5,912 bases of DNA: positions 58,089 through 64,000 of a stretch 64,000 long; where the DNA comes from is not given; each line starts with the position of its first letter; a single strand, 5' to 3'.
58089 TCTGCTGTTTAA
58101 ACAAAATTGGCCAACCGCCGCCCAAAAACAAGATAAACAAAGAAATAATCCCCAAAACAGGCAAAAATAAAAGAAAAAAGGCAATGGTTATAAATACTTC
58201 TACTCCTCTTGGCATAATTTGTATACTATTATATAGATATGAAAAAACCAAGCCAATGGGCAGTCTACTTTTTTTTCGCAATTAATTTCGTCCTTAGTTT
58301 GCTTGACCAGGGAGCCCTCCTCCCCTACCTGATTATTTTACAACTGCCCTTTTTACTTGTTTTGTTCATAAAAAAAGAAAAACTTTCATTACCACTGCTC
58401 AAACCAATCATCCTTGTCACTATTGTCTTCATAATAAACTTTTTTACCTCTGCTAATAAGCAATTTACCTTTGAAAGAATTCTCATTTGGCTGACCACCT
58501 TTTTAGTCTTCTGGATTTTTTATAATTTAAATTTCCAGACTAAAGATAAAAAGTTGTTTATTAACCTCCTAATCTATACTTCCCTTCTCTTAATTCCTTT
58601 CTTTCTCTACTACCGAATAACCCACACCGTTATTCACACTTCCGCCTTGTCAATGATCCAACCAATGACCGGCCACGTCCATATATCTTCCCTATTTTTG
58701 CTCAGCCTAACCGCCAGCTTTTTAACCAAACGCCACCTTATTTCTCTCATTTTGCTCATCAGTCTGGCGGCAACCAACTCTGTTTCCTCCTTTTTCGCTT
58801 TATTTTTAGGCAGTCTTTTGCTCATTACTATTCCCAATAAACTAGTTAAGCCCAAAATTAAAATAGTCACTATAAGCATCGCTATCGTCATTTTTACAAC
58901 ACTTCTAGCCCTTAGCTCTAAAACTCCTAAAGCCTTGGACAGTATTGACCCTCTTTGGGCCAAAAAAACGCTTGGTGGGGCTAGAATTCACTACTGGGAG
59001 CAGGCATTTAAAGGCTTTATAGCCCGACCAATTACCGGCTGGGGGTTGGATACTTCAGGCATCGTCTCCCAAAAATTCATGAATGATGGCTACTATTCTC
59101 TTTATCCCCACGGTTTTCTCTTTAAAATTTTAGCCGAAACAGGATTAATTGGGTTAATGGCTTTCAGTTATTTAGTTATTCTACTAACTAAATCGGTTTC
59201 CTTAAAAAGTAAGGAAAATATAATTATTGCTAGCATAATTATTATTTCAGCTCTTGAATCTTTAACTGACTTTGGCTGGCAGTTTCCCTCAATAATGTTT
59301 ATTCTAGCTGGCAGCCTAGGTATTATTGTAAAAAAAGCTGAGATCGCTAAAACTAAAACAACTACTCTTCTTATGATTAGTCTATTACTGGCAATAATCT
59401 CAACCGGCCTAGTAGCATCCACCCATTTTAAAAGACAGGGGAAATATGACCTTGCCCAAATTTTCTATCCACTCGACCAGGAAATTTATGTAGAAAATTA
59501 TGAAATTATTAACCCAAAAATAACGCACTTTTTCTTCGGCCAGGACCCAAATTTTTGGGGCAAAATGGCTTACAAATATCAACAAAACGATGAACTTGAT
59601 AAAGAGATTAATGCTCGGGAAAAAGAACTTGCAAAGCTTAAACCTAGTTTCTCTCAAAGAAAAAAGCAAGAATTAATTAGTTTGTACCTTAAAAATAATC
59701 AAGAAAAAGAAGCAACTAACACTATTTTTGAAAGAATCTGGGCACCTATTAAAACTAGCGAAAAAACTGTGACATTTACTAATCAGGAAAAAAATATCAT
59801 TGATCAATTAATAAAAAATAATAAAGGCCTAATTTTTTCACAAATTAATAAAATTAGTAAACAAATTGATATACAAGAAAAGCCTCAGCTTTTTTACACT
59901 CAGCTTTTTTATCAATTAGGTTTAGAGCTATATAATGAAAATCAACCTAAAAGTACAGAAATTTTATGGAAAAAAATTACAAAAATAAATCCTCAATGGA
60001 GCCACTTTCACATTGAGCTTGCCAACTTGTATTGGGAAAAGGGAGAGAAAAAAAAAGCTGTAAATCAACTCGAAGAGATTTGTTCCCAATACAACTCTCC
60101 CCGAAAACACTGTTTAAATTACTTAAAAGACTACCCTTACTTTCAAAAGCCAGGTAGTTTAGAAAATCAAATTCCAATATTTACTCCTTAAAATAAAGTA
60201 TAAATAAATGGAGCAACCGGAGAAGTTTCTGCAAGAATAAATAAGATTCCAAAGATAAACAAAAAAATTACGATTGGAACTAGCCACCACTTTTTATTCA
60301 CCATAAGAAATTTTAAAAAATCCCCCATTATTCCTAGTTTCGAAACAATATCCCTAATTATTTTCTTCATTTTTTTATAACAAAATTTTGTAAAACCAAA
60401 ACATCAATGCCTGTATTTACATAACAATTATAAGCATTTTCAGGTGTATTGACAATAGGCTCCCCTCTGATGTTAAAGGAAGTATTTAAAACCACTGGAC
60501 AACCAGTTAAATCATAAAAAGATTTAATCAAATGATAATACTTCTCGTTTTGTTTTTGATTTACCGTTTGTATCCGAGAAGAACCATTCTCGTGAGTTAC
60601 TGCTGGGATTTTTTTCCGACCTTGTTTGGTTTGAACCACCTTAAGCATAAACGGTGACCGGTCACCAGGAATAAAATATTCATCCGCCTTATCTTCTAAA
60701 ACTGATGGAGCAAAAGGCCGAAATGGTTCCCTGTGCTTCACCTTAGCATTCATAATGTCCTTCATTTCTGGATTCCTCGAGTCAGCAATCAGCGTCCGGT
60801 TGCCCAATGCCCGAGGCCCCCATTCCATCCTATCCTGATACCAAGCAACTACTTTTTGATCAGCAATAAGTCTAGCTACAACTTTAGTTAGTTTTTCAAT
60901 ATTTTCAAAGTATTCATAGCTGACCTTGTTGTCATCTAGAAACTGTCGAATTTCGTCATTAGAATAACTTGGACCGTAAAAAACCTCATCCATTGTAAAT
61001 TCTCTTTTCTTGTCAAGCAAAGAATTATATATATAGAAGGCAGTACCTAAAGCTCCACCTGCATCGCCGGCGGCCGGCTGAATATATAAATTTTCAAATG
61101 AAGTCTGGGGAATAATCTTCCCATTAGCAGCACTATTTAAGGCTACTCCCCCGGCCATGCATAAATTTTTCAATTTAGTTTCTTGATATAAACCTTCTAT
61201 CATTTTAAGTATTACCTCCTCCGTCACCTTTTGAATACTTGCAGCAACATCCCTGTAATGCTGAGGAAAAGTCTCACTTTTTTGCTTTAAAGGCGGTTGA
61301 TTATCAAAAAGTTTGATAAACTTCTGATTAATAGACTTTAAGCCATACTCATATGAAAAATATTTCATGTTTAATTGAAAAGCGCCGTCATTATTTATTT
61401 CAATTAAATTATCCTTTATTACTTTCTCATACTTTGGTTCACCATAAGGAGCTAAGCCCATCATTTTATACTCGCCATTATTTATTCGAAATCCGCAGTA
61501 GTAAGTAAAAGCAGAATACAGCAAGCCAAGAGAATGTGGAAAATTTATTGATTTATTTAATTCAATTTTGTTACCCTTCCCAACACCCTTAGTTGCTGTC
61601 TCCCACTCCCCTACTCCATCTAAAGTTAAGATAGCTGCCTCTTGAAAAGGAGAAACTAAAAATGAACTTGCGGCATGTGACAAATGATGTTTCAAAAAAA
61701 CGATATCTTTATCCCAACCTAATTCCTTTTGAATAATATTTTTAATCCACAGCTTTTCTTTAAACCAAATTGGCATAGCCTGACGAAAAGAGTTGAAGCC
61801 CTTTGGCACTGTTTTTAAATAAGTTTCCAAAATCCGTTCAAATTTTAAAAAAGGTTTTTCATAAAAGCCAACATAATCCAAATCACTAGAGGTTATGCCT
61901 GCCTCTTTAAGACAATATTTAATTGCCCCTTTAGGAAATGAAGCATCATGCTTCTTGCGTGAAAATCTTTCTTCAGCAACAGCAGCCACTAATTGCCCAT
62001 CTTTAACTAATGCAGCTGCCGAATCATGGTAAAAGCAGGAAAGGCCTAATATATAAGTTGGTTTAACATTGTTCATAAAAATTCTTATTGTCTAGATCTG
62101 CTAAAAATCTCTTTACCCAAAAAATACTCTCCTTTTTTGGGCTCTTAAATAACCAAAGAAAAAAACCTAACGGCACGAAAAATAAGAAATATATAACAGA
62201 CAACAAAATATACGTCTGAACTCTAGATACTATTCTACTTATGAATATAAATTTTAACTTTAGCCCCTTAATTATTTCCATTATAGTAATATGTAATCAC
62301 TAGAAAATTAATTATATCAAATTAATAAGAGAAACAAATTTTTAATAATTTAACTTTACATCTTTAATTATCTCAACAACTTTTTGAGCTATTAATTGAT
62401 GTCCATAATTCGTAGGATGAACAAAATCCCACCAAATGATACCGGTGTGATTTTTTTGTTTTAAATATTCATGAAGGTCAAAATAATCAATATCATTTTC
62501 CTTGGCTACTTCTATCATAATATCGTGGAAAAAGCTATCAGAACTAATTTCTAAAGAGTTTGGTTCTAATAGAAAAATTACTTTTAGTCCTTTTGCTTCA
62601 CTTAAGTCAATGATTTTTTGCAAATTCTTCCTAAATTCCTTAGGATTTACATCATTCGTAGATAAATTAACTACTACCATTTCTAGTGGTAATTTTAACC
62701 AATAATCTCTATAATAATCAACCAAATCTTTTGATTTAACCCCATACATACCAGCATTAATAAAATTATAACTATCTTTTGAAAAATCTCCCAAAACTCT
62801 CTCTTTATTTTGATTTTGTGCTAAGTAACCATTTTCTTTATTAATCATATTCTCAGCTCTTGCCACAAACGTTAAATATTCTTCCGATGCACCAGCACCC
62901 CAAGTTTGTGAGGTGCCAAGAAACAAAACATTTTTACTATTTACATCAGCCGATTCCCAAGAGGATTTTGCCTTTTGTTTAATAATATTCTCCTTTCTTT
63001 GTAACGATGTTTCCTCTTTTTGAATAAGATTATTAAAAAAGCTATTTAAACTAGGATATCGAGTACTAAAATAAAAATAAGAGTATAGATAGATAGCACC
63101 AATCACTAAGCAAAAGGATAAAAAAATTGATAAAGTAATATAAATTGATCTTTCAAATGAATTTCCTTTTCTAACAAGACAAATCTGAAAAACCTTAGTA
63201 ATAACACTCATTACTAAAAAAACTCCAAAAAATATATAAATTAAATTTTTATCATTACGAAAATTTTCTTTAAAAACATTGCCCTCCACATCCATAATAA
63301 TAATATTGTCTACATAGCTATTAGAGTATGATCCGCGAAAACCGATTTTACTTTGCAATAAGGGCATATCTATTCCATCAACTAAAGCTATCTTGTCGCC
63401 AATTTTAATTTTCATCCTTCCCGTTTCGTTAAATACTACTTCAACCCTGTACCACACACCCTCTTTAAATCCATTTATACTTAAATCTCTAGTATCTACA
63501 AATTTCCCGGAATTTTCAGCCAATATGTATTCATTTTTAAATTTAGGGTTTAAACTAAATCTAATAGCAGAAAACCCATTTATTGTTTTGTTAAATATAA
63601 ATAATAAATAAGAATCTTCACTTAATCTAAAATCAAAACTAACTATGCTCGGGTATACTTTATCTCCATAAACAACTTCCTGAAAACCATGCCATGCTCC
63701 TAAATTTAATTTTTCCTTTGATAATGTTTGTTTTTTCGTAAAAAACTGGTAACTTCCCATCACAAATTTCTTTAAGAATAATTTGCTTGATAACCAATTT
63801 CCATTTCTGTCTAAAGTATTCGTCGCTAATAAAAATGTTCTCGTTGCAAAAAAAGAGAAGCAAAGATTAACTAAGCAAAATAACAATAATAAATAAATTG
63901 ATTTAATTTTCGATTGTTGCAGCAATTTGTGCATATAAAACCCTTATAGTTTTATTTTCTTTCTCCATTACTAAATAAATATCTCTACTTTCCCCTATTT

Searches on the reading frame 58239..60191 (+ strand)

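Call 60: search_protein_families(library=pfam, max_evalue=0.001, proteins=[window:58239-60191:+])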
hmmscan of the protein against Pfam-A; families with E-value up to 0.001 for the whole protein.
window:58239-60191:+ (650 aa): 1 family
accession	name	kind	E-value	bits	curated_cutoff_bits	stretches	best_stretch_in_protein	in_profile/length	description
PF04932.20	Wzy_C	-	3.3e-15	56.6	31.7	1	168-309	2-148/149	O-Antigen ligase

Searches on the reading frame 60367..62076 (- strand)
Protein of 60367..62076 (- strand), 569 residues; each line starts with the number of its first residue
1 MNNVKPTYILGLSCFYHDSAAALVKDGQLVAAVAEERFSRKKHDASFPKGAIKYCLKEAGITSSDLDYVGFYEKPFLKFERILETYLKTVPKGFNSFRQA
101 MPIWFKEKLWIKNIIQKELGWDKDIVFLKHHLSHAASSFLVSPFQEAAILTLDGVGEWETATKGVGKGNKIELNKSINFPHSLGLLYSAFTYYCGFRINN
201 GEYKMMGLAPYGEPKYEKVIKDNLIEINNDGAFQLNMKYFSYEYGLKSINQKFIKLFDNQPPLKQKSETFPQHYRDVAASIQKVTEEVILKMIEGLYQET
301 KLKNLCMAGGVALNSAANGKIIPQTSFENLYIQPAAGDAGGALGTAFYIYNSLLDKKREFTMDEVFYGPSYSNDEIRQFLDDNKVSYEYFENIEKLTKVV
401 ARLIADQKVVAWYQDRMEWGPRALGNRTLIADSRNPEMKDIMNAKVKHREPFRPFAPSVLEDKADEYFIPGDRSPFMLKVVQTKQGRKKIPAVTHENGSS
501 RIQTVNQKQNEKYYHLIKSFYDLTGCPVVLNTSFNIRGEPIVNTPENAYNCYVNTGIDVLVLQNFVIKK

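Call 60: search_protein_families(library=pfam, max_evalue=0.001, proteins=[window:60367-62076:-])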
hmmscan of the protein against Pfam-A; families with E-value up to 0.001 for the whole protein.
window:60367-62076:- (569 aa): 3 families
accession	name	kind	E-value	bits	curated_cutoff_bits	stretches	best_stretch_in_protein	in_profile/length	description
PF02543.21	Carbam_trans_N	-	7.5e-99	331.9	24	1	9-346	2-345/346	Carbamoyltransferase N-terminus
PF16861.10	Carbam_trans_C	-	2.1e-69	232.9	27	1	401-569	1-170/170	Carbamoyltransferase C-terminus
PF00814.31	TsaD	-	5e-07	30.1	24.8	1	204-321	146-237/264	tRNA N6-adenosine threonylcarbamoyltransferase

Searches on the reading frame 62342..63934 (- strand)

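Call 60: search_protein_families(library=pfam, max_evalue=0.001, proteins=[window:62342-63934:-])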
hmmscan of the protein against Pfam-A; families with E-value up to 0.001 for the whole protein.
window:62342-63934:- (530 aa): 3 families
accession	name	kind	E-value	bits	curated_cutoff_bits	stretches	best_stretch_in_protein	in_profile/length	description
PF13472.12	Lipase_GDSL_2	-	1.2e-08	36.1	32.9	1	338-514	1-178/178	GDSL-like Lipase/Acylhydrolase family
PF09799.14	Transmemb_17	-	0.00011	23.1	26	1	237-285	39-87/107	Predicted membrane protein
PF00657.28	Lipase_GDSL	-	0.00016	22.3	23.6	0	336-518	1-207/208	GDSL-like Lipase/Acylhydrolase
